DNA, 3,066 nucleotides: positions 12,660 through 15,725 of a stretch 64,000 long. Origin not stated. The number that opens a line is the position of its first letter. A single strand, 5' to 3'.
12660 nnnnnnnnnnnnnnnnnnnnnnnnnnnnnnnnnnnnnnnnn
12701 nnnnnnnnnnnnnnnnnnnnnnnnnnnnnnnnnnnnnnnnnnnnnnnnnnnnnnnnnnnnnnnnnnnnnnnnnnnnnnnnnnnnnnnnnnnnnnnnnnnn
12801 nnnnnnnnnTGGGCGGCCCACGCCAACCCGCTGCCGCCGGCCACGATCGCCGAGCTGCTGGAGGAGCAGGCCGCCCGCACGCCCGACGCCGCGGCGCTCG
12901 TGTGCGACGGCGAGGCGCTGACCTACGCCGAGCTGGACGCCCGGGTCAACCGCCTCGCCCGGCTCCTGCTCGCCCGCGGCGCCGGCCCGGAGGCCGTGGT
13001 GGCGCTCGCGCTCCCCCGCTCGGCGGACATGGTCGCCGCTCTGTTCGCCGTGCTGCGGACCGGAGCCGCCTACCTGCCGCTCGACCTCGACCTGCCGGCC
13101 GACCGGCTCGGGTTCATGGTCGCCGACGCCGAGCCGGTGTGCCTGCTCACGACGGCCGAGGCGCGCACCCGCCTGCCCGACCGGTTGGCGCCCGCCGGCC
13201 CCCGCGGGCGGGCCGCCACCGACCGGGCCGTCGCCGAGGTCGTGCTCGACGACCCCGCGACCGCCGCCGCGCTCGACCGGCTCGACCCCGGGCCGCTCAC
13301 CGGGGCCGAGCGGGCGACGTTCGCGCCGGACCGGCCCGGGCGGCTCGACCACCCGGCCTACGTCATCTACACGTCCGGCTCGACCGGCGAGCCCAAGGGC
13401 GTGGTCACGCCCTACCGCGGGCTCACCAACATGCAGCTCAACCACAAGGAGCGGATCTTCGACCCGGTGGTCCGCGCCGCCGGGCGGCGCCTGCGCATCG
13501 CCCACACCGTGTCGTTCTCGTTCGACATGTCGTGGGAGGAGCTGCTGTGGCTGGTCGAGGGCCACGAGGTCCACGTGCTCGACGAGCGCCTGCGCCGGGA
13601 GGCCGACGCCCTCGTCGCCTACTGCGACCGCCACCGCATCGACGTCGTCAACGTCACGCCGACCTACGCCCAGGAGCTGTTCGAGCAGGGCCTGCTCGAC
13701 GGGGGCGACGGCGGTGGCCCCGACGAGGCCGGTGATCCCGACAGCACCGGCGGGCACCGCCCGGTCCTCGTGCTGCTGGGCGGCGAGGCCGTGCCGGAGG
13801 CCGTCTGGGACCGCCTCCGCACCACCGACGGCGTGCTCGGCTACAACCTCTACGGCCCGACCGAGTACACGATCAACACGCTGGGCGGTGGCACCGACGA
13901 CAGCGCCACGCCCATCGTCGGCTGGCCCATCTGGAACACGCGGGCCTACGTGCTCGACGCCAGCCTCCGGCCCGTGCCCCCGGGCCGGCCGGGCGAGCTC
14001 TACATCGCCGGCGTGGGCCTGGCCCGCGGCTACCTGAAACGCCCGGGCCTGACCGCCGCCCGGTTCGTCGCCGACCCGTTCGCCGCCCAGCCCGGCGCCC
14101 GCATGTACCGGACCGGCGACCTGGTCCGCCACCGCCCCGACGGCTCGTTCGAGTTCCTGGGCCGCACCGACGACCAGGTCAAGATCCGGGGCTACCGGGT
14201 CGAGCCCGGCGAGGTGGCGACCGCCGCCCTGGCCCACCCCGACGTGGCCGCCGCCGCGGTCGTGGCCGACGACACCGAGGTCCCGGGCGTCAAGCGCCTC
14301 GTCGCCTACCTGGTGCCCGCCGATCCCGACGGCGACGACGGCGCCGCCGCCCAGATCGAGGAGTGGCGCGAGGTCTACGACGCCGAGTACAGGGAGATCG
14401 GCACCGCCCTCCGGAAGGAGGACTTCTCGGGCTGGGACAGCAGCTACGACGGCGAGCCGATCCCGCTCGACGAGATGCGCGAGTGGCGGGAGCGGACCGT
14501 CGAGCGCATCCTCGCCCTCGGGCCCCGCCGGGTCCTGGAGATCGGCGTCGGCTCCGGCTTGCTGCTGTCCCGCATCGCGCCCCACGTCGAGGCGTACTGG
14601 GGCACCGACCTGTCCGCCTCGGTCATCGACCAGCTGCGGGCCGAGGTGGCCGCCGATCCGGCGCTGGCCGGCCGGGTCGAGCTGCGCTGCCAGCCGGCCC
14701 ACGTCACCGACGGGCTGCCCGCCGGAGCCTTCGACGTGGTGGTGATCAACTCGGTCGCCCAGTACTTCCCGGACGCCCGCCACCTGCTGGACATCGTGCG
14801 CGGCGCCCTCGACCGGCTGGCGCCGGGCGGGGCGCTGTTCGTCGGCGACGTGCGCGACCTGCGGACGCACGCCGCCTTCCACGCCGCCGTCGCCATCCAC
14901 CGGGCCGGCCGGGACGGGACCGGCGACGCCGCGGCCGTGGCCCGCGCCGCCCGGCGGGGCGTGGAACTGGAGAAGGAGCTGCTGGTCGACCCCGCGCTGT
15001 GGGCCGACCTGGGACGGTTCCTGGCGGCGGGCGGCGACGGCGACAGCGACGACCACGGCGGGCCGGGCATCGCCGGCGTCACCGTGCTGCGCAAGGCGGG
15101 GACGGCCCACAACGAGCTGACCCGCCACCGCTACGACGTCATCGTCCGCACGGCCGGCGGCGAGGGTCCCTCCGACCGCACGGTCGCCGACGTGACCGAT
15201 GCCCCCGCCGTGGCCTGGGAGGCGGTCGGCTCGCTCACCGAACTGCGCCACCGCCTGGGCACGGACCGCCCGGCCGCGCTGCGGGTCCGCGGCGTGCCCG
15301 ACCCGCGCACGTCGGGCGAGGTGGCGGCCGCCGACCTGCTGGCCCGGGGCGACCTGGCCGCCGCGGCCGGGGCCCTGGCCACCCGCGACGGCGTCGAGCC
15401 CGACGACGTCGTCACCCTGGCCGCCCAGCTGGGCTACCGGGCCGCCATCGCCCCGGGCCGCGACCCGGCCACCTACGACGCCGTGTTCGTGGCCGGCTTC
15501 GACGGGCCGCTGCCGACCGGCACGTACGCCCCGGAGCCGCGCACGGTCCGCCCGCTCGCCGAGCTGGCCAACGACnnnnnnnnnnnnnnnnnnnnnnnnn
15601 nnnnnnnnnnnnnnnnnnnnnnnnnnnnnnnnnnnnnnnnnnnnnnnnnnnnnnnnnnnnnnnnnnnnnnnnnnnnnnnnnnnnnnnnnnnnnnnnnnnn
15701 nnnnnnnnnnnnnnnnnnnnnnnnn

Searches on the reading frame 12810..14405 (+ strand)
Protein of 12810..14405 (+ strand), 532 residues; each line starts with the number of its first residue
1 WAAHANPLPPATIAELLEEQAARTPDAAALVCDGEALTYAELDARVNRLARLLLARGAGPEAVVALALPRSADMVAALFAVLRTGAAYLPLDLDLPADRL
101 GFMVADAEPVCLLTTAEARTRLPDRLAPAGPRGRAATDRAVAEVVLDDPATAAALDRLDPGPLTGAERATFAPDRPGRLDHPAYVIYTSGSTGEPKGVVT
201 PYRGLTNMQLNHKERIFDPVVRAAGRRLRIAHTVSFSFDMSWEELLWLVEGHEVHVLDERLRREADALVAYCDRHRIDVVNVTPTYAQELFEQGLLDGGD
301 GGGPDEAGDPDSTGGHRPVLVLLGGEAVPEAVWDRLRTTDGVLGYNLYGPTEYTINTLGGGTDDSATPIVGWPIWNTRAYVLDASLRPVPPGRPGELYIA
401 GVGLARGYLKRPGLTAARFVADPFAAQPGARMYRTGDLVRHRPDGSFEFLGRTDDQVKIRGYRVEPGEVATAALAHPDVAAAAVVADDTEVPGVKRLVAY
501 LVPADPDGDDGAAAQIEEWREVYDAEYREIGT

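Call 87: search_protein_representatives(protein=window:12810-14405:+)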
Query: 532 residues. Proteins with E-value up to 0.001 (for the whole library): 196388; up to 1e-10: 139025; up to 1e-30: 83798. The best 150 are listed.
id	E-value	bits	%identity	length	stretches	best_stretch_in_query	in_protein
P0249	0.0e+00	2211.8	53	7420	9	1-532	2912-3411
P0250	0.0e+00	2030.6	51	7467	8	6-508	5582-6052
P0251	0.0e+00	2003.5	50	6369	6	4-514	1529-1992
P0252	0.0e+00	1980.6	65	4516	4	1-512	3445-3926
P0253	0.0e+00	1966.5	55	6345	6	3-532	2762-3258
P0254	0.0e+00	1932.8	55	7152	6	2-514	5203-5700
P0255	0.0e+00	1842.8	57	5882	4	1-532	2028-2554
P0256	0.0e+00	1801.8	55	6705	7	1-532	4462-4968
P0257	0.0e+00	1779.8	56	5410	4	1-532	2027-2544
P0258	0.0e+00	1766.9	52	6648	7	7-509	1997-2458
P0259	0.0e+00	1745.4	46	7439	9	8-505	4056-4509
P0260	0.0e+00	1741.1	49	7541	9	8-512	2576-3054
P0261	0.0e+00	1733.4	50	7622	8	5-505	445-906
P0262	0.0e+00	1706.2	55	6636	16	181-488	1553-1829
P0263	0.0e+00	1681.6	59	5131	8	177-517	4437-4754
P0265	0.0e+00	1672.6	66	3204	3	1-506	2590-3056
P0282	0.0e+00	1503.7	54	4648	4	6-505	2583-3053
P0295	0.0e+00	1441.9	57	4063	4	3-507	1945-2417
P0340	0.0e+00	1340.0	59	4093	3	6-508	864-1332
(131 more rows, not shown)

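Call 90: list_cluster_members(proteins=[P0249, P0282, P0253, P0340, P0265, P0295])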
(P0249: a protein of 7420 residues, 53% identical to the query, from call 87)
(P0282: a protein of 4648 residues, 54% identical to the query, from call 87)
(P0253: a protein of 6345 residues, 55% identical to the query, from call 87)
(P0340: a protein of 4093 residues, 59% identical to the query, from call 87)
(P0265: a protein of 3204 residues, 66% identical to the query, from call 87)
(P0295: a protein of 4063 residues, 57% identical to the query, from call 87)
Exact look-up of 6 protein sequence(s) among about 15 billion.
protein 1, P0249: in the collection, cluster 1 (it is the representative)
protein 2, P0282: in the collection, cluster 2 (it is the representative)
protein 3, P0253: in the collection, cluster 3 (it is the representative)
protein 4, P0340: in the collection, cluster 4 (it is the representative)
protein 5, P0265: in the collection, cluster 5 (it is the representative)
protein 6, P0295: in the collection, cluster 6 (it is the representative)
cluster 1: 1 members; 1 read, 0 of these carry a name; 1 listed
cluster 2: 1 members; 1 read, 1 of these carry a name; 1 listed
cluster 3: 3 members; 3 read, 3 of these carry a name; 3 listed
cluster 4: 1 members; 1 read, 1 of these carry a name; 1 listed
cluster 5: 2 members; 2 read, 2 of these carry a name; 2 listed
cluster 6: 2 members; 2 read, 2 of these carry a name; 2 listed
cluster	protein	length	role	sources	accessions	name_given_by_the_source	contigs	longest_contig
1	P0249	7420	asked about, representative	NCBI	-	-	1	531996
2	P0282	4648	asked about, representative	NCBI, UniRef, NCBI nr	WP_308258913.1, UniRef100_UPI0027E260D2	non-ribosomal peptide synthetase [Pseudonocardia sp. H11422] | non-ribosomal peptide synthetase n=1 Tax=Pseudonocardia sp. H11422 TaxID=2835866 ...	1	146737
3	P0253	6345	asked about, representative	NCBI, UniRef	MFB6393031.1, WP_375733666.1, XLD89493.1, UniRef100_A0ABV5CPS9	amino acid adenylation domain-containing protein [Polymorphospora lycopeni] | Amino acid adenylation domain-containing protein n=1 Tax=Polymorphospora lycopeni ...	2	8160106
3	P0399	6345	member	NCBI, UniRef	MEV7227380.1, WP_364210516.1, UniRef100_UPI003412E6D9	amino acid adenylation domain-containing protein [Polymorphospora sp. NPDC051019] | amino acid adenylation domain-containing protein n=1 Tax=Polymorphospora sp. NPDC051019 ...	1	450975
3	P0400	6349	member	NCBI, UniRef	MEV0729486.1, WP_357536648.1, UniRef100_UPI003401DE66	amino acid adenylation domain-containing protein [Polymorphospora sp. NPDC050346] | amino acid adenylation domain-containing protein n=1 Tax=Polymorphospora sp. NPDC050346 ...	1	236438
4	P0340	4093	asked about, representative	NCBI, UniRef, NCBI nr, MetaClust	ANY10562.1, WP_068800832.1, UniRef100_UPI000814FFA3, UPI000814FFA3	non-ribosomal peptide synthetase [Pseudonocardia sp. HH130630-07] | non-ribosomal peptide synthetase n=1 Tax=Pseudonocardia sp. HH130630-07 TaxID=1690815 ... | status=active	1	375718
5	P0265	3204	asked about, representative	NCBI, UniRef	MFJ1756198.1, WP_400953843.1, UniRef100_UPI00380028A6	amino acid adenylation domain-containing protein [Kitasatospora sp. NPDC088134] | non-ribosomal peptide synthetase n=1 Tax=Kitasatospora sp. NPDC088134 TaxID=3364071 ...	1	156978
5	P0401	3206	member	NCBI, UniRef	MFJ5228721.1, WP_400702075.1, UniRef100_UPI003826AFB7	amino acid adenylation domain-containing protein [Kitasatospora sp. NPDC088391] | non-ribosomal peptide synthetase n=1 Tax=Kitasatospora sp. NPDC088391 TaxID=3364074 ...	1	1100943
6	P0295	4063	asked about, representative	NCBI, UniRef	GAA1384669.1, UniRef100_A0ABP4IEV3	hypothetical protein GCM10009613_15840 [Pseudonocardia kongjuensis] | Carrier domain-containing protein n=1 Tax=Pseudonocardia kongjuensis TaxID=102227 ...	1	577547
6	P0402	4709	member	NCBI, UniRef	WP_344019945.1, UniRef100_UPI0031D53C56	amino acid adenylation domain-containing protein [Pseudonocardia kongjuensis] | amino acid adenylation domain-containing protein n=1 Tax=Pseudonocardia kongjuensis ...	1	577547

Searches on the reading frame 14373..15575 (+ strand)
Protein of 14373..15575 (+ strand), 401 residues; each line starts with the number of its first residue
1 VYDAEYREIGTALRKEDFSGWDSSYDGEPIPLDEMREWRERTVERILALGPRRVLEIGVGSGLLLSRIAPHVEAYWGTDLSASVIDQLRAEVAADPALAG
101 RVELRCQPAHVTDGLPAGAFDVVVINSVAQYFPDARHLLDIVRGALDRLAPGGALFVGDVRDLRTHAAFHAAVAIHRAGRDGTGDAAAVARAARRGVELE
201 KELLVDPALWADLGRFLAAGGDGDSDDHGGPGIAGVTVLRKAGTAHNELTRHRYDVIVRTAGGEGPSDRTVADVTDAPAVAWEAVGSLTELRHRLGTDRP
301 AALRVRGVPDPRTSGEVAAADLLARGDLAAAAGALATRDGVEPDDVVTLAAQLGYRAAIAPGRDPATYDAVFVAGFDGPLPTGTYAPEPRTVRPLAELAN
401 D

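Call 57: search_solved_structures(query=window:14373-15575:+, max_evalue=0.001)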
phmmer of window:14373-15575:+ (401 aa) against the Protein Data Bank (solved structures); distinct sequences matched with E-value up to 0.001: 7.
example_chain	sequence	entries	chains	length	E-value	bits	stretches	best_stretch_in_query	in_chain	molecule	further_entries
5wmm_A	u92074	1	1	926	7.5e-63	216.5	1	2-390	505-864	NRPS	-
8ys9_A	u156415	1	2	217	3.3e-06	29.9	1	39-153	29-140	Phosphatidylethanolamine N-methyltransferase/phosphatidyl-N-methylethanolamine N-methyltra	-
9gdj_A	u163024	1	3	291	3.8e-06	29.7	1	51-169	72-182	Methyltransferase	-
9sm0_A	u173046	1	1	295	5.5e-05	25.9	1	51-159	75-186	Methyltransferase domain-containing protein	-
9fce_A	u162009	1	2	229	0.00022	23.9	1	33-157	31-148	SAM dependent methyltransferase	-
3mcz_A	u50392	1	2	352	0.00041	23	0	51-176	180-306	O-methyltransferase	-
3ofj_A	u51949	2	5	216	0.00084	22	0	29-172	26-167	Nodulation protein S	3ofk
